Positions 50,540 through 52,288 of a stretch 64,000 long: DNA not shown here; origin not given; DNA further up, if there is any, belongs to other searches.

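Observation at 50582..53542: Cyclase-TPR + FHA / degenerate-GGDEF / TIR two-gene module: candidate undescribed nucleotide-signalling TIR defence system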

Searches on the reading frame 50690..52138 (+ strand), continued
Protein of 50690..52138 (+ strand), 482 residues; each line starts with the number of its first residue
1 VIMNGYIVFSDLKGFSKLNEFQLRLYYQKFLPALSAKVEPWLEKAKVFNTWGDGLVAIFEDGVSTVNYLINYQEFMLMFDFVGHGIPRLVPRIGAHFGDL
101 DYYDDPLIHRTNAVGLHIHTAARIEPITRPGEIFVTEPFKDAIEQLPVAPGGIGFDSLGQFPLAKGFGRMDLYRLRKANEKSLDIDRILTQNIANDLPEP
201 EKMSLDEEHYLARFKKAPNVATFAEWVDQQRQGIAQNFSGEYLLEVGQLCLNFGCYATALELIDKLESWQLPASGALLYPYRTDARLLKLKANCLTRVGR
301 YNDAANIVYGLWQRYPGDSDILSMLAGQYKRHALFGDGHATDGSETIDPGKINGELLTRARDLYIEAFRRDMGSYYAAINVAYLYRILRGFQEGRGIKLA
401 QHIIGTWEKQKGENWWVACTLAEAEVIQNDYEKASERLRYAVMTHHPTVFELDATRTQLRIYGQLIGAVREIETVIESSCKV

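Call 14: find_related_loci(query=A1, collection=genome_contigs, flank=8000)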
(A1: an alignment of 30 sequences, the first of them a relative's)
Query A1 (480 aa) in genome_contigs; peptide patterns used: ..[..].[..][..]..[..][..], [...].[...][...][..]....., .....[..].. (x = any residue, [..] = any of these).
140 stretches matched a pattern; 33 encode a relative of the query (tblastn E <= 1e-3); 33 distinct loci.
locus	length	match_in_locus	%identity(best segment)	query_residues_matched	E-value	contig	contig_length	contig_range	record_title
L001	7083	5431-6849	54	1-470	2e-168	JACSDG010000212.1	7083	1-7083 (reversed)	MAG: Magnetococcales bacterium isolate C5_bin.1 scaffold_826, whole genome shotgun sequence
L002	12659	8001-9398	45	1-475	2e-139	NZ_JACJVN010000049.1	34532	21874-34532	Cohnella lubricantis strain DSM 103658 contig_50, whole genome shotgun sequence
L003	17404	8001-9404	43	2-474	9e-129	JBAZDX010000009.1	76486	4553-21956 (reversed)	MAG: Sulfurimonas sp. isolate SO_2017_LW3_110 NODE_656_length_76486_cov_6.706282_LW162_2017, whole genome shotgun sequen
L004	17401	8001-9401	44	1-475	1e-127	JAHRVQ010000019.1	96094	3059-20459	MAG: Pseudomonadales bacterium isolate DC_out240 k91_2484583, whole genome shotgun sequence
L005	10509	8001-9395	43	1-474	1e-127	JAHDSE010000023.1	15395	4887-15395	MAG: Syntrophomonadaceae bacterium isolate SV3-B16.2 k141_9339, whole genome shotgun sequence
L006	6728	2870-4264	43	1-474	1e-127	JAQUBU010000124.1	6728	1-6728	MAG: Syntrophomonadaceae bacterium isolate STCSWMC_114 NODE_38403_length_6728_cov_3.714892_ST_CSWMC, whole genome shotgu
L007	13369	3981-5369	42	1-474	4e-127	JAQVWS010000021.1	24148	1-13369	MAG: Syntrophomonas sp. isolate STF2_108 NODE_4858_length_24148_cov_4.515674_Sandtown_F2, whole genome shotgun sequence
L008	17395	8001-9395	43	1-475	9e-127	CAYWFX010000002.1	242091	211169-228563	MAG TPA_asm: uncultured Syntrophomonas sp. isolate SRP302447_co4_189 genome assembly, contig: NODE_159_length_242091_cov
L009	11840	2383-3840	42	1-476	1e-126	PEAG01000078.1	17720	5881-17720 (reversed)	MAG: Magnetococcales bacterium HCHbin5 scaffold171, whole genome shotgun sequence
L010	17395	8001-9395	44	1-474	2e-126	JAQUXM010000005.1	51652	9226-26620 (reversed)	MAG: Syntrophomonadaceae bacterium isolate STD2_213 NODE_2183_length_51652_cov_15.248190_Sandtown_D2, whole genome shotg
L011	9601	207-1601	41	1-475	6e-125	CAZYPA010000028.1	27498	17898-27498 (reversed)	MAG TPA_asm: uncultured Leptospirales bacterium isolate binchicken_co39_269 genome assembly, contig: NODE_4185_length_27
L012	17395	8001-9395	43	1-475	8e-125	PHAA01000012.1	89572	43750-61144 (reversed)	MAG: Firmicutes bacterium HGW-Firmicutes-15 bjp_ig2069_scaffold_212, whole genome shotgun sequence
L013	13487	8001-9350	42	2-463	8e-121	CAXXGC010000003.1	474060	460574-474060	MAG: Melioribacteraceae bacterium isolate c2877395-3ee6-4dac-bee1-9ee563c4f95a genome assembly, contig: contig_3, whole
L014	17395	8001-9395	43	1-474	2e-126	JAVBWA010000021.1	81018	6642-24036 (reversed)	MAG: Syntrophomonas sp. isolate ZNE14_Bin50 all_Scaff009089, whole genome shotgun sequence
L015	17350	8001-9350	41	1-460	5e-105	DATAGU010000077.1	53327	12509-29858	MAG TPA_asm: Polyangia bacterium isolate SMAG_U6837 k141_4482436, whole genome shotgun sequence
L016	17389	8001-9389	38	2-475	2e-97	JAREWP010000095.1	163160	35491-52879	MAG: Candidatus Magnetocorallium paracelense isolate XS-1 k255_41604, whole genome shotgun sequence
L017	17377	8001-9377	37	1-464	5e-98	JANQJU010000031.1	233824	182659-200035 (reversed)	MAG: SAR324 cluster bacterium isolate PL25a_bin.125 k99_4869109, whole genome shotgun sequence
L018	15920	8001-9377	37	1-469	1e-92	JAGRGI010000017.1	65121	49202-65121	MAG: Chromatiales bacterium isolate HKST-UBA171 2015-01-06_1_(paired)_contig_21052, whole genome shotgun sequence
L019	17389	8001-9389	36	2-465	3e-92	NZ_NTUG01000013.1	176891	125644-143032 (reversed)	Bacillus cereus strain AFS016912 AFS016912_108_G5_Contig13_140523, whole genome shotgun sequence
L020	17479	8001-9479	37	2-475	5e-93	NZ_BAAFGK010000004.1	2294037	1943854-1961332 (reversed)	Candidatus Magnetaquiglobus chichijimensis isolate FCR-1 contig_4, whole genome shotgun sequence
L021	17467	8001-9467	36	1-474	6e-90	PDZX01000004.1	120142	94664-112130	MAG: Magnetococcales bacterium WMHbin3 scaffold18, whole genome shotgun sequence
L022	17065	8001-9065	40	4-367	2e-82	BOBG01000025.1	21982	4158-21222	Spirochaetia bacterium PG1894_164 DNA, sequence025, whole genome shotgun sequence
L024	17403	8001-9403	41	2-474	2e-66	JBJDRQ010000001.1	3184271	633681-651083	Bacillus sp. N9 contig_1, whole genome shotgun sequence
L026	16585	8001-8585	30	5-173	3e-17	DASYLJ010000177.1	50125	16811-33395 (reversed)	MAG TPA_asm: Candidatus Binatia bacterium isolate SMAG_U4345 k141_1299259, whole genome shotgun sequence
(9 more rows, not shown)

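Call 18: search_protein_families(library=pfam, proteins=[L002:9407-9907:+, L002:9916-10548:+, L003:9426-9833:+, L003:9895-10917:+, L003:6552-7988:+, L004:9799-11052:+, L006:4388-4672:+, L006:4871-6592:+, L009:3978-6770:-, L011:1627-2049:+], max_evalue=0.01)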
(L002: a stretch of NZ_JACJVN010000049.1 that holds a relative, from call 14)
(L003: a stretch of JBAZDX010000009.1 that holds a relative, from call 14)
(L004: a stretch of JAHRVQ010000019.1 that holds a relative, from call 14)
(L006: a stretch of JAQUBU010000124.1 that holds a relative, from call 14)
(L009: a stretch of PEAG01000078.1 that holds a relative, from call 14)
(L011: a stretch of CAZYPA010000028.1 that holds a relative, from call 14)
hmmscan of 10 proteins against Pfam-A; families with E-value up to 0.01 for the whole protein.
L002:9407-9907:+ (166 aa): 1 family
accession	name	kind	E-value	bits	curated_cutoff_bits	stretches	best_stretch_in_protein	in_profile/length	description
PF13676.11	TIR_2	-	2e-10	41.6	28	1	7-86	1-77/122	TIR domain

L002:9916-10548:+ (210 aa): 0 families

L003:9426-9833:+ (135 aa): 3 families
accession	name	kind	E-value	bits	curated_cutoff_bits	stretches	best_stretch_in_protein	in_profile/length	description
PF08937.16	ThsB_TIR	-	3.9e-16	59.7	21.2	1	8-104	1-99/100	Thoeris protein ThsB, TIR-like domain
PF13676.11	TIR_2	-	4.8e-06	27.5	28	1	7-90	1-77/122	TIR domain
PF16139.11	DUF4847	-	0.0021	18.4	25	1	8-46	29-68/147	Domain of unknown function (DUF4847)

L003:9895-10917:+ (340 aa): 1 family
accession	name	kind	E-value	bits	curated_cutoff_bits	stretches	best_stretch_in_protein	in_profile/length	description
PF03235.19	GmrSD_N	-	4.4e-28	99.2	33.2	1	43-179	11-195/199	GmrSD restriction endonuclease, N-terminal domain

L003:6552-7988:+ (478 aa): 1 family
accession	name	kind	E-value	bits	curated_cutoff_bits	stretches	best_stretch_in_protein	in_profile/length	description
PF12950.13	TaqI_C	-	0.00093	19.9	26.5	0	329-400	24-92/118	TaqI-like C-terminal specificity domain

L004:9799-11052:+ (417 aa): 4 families
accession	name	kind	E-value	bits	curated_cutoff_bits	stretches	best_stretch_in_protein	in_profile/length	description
PF08028.16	Acyl-CoA_dh_2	-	2.1e-13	51.1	22.7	1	255-392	2-130/134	Acyl-CoA dehydrogenase, C-terminal domain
PF02770.24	Acyl-CoA_dh_M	-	3.6e-08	33.9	33.3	1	136-217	10-97/97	Acyl-CoA dehydrogenase, middle domain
PF02771.21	Acyl-CoA_dh_N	-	0.00052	20.8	22.9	1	32-126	18-113/113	Acyl-CoA dehydrogenase, N-terminal domain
PF00441.29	Acyl-CoA_dh_1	-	0.00073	20.1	22.4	1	257-388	19-131/150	Acyl-CoA dehydrogenase, C-terminal domain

L006:4388-4672:+ (94 aa): 1 family
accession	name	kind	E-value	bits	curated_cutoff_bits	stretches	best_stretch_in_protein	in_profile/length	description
PF02026.21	RyR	-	7.3e-33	113.1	27.4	1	5-93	3-91/91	RyR domain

L006:4871-6592:+ (573 aa): 5 families
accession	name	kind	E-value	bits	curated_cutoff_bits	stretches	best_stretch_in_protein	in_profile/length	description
PF13229.12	Beta_helix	-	1.8e-31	109.3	25.9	3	422-558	1-138/158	Right handed beta helix region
PF05048.19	NosD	-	6e-19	68.8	23.6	3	462-561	55-148/212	Periplasmic copper-binding protein (NosD)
PF13676.11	TIR_2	-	7.2e-18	65.7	28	1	5-93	1-93/122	TIR domain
PF01582.25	TIR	-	4.7e-09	36.7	21.3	1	13-81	14-82/179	TIR domain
PF01095.25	Pectinesterase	-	0.0012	18.1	27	1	203-262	2-68/298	Pectinesterase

L009:3978-6770:- (930 aa): 5 families
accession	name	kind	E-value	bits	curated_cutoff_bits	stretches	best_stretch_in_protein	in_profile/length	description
PF13676.11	TIR_2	-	1.1e-26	94.1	28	1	9-125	2-122/122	TIR domain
PF01582.25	TIR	-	7.4e-06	26.3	21.3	1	7-97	3-95/179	TIR domain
PF13424.12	TPR_12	-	0.0013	19.3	30.1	1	738-797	12-73/77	Tetratricopeptide repeat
PF08937.16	ThsB_TIR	-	0.0074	17.1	21.2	0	43-89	44-86/100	Thoeris protein ThsB, TIR-like domain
PF07719.23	TPR_2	-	0.008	16.7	27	0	774-797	6-29/34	Tetratricopeptide repeat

L011:1627-2049:+ (140 aa): 1 family
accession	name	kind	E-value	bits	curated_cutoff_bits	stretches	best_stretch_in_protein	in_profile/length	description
PF08937.16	ThsB_TIR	-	5.5e-15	56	21.2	1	10-110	1-99/100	Thoeris protein ThsB, TIR-like domain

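Call 19: search_protein_families(library=pfam, proteins=[L011:2071-4416:+, L013:9584-10825:+, L013:10813-11445:+, L013:11616-11984:+, L016:10015-11226:+, L017:9727-10698:+, L018:9481-10026:+, L019:9467-10543:+, L019:10559-11122:+, L021:9928-10956:+], max_evalue=0.01)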
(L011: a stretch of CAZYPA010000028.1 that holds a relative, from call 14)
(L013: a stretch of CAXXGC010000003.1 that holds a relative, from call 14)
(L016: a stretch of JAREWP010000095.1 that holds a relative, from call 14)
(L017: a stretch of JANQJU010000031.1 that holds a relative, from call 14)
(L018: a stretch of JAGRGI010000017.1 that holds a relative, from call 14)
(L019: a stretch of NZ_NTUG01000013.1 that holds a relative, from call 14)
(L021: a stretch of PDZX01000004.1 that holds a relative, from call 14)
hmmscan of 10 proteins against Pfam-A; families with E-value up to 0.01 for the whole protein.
L011:2071-4416:+ (781 aa): 1 family
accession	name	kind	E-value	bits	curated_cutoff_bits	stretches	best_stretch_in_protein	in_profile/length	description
PF05014.21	Nuc_deoxyrib_tr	-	0.00035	21.1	28.8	1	49-99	50-102/117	Nucleoside 2-deoxyribosyltransferase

L013:9584-10825:+ (413 aa): 25 families
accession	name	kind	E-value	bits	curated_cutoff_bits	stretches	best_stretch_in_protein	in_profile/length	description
PF00515.34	TPR_1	-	3.7e-49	163.1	27.8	6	270-301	3-34/34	Tetratricopeptide repeat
PF13414.12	TPR_11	-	1e-41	140.8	26.8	5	278-311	4-37/42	TPR repeat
PF07719.23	TPR_2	-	4.3e-35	117.4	27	4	269-301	2-34/34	Tetratricopeptide repeat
PF13181.12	TPR_8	-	4.5e-26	89.2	25.7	3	270-301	3-34/34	Tetratricopeptide repeat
PF13431.12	TPR_17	-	9.5e-26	88.3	24.4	4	291-322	2-33/34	Tetratricopeptide repeat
PF13676.11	TIR_2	-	4.8e-18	66.3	28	1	5-114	1-110/122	TIR domain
PF13432.12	TPR_16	-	8e-17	61.8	32.7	2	274-335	3-64/65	Tetratricopeptide repeat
PF13424.12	TPR_12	-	2.3e-15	57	30.1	3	269-332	4-75/77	Tetratricopeptide repeat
PF13371.12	TPR_9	-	6.1e-12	45.8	35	1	282-334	9-61/73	Tetratricopeptide repeat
PF01582.25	TIR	-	1.8e-08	34.9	21.3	1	3-83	2-84/179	TIR domain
PF23914.1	TPR_CcmH_CycH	-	3.9e-08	33.7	42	1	311-398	59-149/158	Cytochrome c-type biogenesis protein H TPR domain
PF13428.12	TPR_14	-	3.9e-08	33.6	23.5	0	270-309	3-42/44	Tetratricopeptide repeat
PF10516.15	SHNi-TPR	-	4.6e-08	32.9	21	0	318-332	17-31/38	SHNi-TPR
PF13174.12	TPR_6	-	3.2e-07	31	26.3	0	273-300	5-32/33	Tetratricopeptide repeat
PF13374.12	TPR_10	-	3.2e-07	30.6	27.5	1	269-297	3-31/42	Tetratricopeptide repeat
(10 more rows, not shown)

L013:10813-11445:+ (210 aa): 18 families
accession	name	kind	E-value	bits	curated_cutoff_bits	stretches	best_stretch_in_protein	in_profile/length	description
PF00515.34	TPR_1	-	1.5e-36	123.2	27.8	5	63-96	1-34/34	Tetratricopeptide repeat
PF13414.12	TPR_11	-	4.6e-30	103.5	26.8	5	78-105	9-36/42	TPR repeat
PF07719.23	TPR_2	-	1.9e-27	93.5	27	2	98-129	2-33/34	Tetratricopeptide repeat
PF13181.12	TPR_8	-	4.3e-22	76.8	25.7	1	30-60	2-32/34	Tetratricopeptide repeat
PF13431.12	TPR_17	-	2.6e-21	74.5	24.4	2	88-117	4-33/34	Tetratricopeptide repeat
PF13371.12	TPR_9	-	2.6e-14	53.4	35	2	111-161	9-59/73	Tetratricopeptide repeat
PF13432.12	TPR_16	-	1.3e-10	41.9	32.7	0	43-97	11-65/65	Tetratricopeptide repeat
PF13424.12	TPR_12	-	5.2e-10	39.8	30.1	0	31-93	5-75/77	Tetratricopeptide repeat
PF13428.12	TPR_14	-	6.1e-07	30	23.5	0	135-169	5-39/44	Tetratricopeptide repeat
PF01239.28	PPTA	-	1.7e-06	27.9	29.5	0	80-104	2-26/32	Protein prenyltransferase alpha subunit repeat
PF13374.12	TPR_10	-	5.1e-06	26.8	27.5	0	133-159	4-30/42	Tetratricopeptide repeat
PF13174.12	TPR_6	-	5.4e-06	27.2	26.3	0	103-128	6-31/33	Tetratricopeptide repeat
PF14559.12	TPR_19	-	1e-05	26.2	25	0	77-118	5-46/68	Tetratricopeptide repeat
PF10516.15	SHNi-TPR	-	2.4e-05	24.2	21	0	11-24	17-30/38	SHNi-TPR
PF25575.1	TPR_BSK1_C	-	0.0019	18.5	42.2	0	9-61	56-109/118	Serine/threonine-protein kinase BSK1-like, TPR repeats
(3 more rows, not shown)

L013:11616-11984:+ (122 aa): 4 families
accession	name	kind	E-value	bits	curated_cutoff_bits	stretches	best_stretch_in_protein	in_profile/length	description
PF13676.11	TIR_2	-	3.3e-20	73.2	28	1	5-97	1-99/122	TIR domain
PF01582.25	TIR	-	5.1e-11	43.1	21.3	1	3-92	2-97/179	TIR domain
PF08937.16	ThsB_TIR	-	1.6e-06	28.9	21.2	1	48-92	52-96/100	Thoeris protein ThsB, TIR-like domain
PF10137.14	CAP12-PCTIR_TIR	-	0.00024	21.5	24.7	1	5-68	2-65/119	CAP12/Pycsar effector protein, TIR domain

L016:10015-11226:+ (403 aa): 4 families
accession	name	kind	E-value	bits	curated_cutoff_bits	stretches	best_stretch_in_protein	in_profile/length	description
PF04187.18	Cofac_haem_bdg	-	2.7e-68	230.6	27.7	1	76-280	2-212/213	Haem-binding uptake, Tiki superfamily, ChaN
PF13180.12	PDZ_2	-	4.2e-08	33.8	27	1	322-386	5-69/80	PDZ domain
PF00595.29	PDZ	-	1.3e-05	25.9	23.2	1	327-384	21-80/81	PDZ domain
PF17820.7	PDZ_6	-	1.9e-05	24.7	27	1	338-385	7-53/54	PDZ domain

L017:9727-10698:+ (323 aa): 0 families

L018:9481-10026:+ (181 aa): 0 families

L019:9467-10543:+ (358 aa): 0 families

L019:10559-11122:+ (187 aa): 1 family
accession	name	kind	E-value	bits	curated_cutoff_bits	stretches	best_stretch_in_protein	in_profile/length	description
PF18967.5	PycTM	-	5.8e-15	56.1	27.2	1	81-174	8-107/107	Pycsar effector protein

L021:9928-10956:+ (342 aa): 0 families

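Call 42: find_encoding_contigs(protein=P0011, flank=6000, max_places=2)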
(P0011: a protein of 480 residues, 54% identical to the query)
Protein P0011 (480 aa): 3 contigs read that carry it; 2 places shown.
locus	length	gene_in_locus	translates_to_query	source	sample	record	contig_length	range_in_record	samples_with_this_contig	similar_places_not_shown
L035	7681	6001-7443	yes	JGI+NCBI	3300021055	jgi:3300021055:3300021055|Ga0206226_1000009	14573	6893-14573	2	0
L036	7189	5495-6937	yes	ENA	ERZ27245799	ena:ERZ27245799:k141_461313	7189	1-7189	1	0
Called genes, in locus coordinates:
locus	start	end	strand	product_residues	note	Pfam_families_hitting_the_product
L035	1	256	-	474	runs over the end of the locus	PF03050:DDE_Tnp_IS66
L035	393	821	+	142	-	PF14261:DUF4351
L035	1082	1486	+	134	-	PF11191:DUF2782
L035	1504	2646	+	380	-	PF01306:LacY_symp (weak), PF03825:Nuc_H_symport (weak), PF07690:MFS_1, PF12832:MFS_1_like, PF03825:Nuc_H_symport, PF07690:MFS_1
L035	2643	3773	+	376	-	-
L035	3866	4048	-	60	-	-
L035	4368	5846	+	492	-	-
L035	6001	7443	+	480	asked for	PF20308:TPR-S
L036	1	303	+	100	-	?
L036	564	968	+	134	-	PF11191:DUF2782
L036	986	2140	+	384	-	PF01306:LacY_symp (weak), PF03825:Nuc_H_symport (weak), PF07690:MFS_1 (weak), PF12832:MFS_1_like, PF03825:Nuc_H_symport, PF07690:MFS_1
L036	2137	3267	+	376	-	-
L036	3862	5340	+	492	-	-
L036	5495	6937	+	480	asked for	PF20308:TPR-S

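Call 43: find_encoding_contigs(protein=P0062, flank=6000, max_places=1)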
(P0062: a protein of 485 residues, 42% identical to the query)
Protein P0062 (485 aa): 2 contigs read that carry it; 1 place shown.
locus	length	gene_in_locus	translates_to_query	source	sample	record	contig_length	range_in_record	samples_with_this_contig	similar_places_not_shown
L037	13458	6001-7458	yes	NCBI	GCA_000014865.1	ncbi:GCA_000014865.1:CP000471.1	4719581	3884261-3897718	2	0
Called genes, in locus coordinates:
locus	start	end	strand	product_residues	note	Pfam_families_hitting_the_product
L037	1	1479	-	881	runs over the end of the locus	-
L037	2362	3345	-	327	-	PF03781:FGE-sulfatase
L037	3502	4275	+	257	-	PF03883:H2O2_YaaD, PF21818:DUF6884 (weak)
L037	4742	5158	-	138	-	PF08937:ThsB_TIR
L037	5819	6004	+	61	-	PF08937:ThsB_TIR (weak)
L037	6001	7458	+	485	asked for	PF20308:TPR-S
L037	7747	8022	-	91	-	-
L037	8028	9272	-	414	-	PF13482:RNase_H_2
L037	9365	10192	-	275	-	PF13489:Methyltransf_23, PF08241:Methyltransf_11, PF08242:Methyltransf_12 (weak)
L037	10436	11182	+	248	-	-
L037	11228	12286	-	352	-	PF08668:HDOD (faint), PF13487:HD_5, PF01966:HD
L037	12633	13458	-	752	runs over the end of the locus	-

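Call 44: find_encoding_contigs(protein=P0020, flank=6000, max_places=1)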
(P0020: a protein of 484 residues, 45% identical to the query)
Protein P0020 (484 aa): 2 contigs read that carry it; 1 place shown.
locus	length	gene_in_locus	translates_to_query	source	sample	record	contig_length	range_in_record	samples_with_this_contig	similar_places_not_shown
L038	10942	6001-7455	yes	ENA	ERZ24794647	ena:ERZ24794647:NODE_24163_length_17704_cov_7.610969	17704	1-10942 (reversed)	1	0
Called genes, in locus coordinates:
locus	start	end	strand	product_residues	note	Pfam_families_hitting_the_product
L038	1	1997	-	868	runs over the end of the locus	PF13676:TIR_2, PF00069:Pkinase, PF07714:PK_Tyr_Ser-Thr, PF03781:FGE-sulfatase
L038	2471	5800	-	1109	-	PF13676:TIR_2, PF05729:NACHT, PF13191:AAA_16 (weak), PF03781:FGE-sulfatase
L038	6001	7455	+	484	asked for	PF13428:TPR_14 (faint), PF20308:TPR-S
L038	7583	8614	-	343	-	-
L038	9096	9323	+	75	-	-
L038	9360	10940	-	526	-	?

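Call 45: predict_structure(alignment_id=A1)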
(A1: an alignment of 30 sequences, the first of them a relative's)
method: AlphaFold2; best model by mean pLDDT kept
length: 480 residues; sequences in the alignment: 30
mean_pLDDT: 91.4   pTM: 0.69
mean pLDDT of the five models: 91.4, 90.5, 89.6, 89.3, 88.5
residues with pLDDT >= 90: 384; 70-90: 77; 50-70: 17; < 50: 2
segments of 3 or more residues with pLDDT < 50: none
pLDDT, mean of each block of 10 residues (from residue 1): 96 95 95 94 93 96 96 95 95 97 94 93 93 97 90 91 87 92 69 85 93 91 86 76 96 94 93 90 96 92 96 93 95 73 77 95 95 95 82 91 95 96 97 96 93 93 92 86
secondary structure, 60 per line:
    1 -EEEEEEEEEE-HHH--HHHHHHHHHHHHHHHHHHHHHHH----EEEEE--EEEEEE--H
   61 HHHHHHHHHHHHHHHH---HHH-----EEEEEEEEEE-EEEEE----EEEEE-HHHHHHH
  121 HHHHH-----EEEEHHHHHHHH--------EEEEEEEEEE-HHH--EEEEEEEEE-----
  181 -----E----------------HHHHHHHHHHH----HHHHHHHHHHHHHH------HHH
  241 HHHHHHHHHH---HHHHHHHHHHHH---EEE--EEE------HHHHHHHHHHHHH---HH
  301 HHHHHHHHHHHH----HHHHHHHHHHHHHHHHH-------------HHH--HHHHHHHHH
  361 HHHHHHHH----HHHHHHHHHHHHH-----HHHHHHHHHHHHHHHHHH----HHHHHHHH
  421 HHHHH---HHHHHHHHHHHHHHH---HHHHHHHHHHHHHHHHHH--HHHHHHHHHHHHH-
elements in order: E2-11 H18-40 E45-49 E52-57 H60-76 E88-97 E99-103 E108-112 H114-125 E131-134 H135-142 E151-160 E167-175 H203-213 H218-231 H238-250 H254-265 E269-271 E274-276 H283-295 H299-312 H317-333 H352-368 H373-385 H391-408 H413-425 H429-443 H447-464 H467-479
